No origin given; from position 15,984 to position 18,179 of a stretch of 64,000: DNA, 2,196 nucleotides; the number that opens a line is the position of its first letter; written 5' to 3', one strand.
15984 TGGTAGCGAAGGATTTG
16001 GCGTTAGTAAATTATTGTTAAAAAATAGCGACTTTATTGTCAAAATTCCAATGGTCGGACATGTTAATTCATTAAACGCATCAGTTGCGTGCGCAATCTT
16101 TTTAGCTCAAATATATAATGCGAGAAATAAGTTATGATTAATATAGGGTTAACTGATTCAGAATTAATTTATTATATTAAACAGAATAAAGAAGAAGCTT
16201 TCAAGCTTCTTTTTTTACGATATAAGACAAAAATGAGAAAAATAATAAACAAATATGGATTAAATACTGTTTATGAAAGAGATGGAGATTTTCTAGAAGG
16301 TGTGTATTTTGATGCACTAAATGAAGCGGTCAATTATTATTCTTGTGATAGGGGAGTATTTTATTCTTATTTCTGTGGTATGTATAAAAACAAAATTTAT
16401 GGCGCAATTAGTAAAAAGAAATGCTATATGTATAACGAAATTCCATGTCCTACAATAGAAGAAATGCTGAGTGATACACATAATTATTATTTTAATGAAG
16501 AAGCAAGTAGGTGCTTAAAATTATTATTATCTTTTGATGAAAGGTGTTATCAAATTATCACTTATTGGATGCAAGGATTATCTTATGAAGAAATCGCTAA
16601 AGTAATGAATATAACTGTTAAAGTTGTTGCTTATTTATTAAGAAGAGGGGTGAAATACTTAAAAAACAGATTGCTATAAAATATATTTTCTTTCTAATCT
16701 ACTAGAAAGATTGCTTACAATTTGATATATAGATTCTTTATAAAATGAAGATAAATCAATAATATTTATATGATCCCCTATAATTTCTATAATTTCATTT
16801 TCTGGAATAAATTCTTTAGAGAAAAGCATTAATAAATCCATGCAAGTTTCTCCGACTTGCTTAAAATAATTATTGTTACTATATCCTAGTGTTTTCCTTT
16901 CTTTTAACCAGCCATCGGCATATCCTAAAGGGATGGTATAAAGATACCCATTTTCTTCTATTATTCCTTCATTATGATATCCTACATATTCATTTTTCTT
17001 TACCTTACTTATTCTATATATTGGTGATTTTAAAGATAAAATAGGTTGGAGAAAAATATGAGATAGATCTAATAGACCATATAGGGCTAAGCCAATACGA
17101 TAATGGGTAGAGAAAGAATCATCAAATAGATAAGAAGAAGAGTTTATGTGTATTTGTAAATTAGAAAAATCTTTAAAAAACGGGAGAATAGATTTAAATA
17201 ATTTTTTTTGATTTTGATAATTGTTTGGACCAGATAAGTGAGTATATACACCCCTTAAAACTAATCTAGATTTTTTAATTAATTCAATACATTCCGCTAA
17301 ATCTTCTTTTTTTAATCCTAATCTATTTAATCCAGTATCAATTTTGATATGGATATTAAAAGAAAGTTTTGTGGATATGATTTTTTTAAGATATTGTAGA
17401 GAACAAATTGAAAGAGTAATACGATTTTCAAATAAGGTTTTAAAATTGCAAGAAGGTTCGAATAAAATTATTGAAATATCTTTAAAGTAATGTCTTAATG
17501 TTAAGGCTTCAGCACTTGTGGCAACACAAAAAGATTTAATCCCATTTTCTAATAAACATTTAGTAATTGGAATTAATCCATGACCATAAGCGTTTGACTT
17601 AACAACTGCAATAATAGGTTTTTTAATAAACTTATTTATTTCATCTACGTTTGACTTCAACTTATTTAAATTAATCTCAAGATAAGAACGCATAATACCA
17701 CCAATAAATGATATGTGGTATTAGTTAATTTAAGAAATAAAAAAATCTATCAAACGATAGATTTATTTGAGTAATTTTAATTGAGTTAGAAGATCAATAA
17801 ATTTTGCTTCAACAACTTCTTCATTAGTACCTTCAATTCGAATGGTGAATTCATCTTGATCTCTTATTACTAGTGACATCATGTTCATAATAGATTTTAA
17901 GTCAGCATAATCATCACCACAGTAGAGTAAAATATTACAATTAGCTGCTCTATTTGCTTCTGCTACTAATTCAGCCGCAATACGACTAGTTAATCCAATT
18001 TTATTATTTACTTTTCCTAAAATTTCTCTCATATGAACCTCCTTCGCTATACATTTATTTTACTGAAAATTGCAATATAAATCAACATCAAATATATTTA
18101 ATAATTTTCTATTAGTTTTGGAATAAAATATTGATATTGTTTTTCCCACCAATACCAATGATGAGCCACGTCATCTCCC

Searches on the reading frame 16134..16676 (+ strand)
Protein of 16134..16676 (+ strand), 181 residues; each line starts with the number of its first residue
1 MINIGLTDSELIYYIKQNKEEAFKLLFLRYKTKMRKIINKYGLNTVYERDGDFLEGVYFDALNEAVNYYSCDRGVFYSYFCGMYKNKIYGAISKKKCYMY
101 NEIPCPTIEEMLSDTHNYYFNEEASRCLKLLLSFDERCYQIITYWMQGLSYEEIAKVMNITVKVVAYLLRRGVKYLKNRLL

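Call 43: search_protein_families(library=pfam, proteins=[window:16134-16676:+], max_evalue=0.01)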
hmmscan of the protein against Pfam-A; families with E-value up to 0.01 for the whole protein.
window:16134-16676:+ (181 aa): 4 families
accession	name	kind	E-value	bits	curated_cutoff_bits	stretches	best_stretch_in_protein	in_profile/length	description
PF08281.18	Sigma70_r4_2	-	1.8e-06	28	25.7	1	147-175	25-53/54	Sigma-70, region 4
PF04545.22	Sigma70_r4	-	0.0017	18.3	24.1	1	144-177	16-49/50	Sigma-70, region 4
PF13936.12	HTH_38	-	0.0022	18.1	27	1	132-172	5-44/44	Helix-turn-helix domain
PF00196.25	GerE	-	0.0053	16.8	23.5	1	137-166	6-35/57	Bacterial regulatory proteins, luxR family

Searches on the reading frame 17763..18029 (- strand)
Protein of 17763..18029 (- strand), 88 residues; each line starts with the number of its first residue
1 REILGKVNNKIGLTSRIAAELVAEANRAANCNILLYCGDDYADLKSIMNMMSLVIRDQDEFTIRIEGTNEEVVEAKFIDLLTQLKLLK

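Call 12: search_protein_families(library=pfam, proteins=[window:17763-18029:-], max_evalue=0.1)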
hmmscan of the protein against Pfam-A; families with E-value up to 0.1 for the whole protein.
window:17763-18029:- (88 aa): 1 family
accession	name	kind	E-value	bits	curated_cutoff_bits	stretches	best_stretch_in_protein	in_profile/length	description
PF00381.24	PTS-HPr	-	1.4e-15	57.6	23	1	6-81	6-79/81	PTS HPr component phosphorylation site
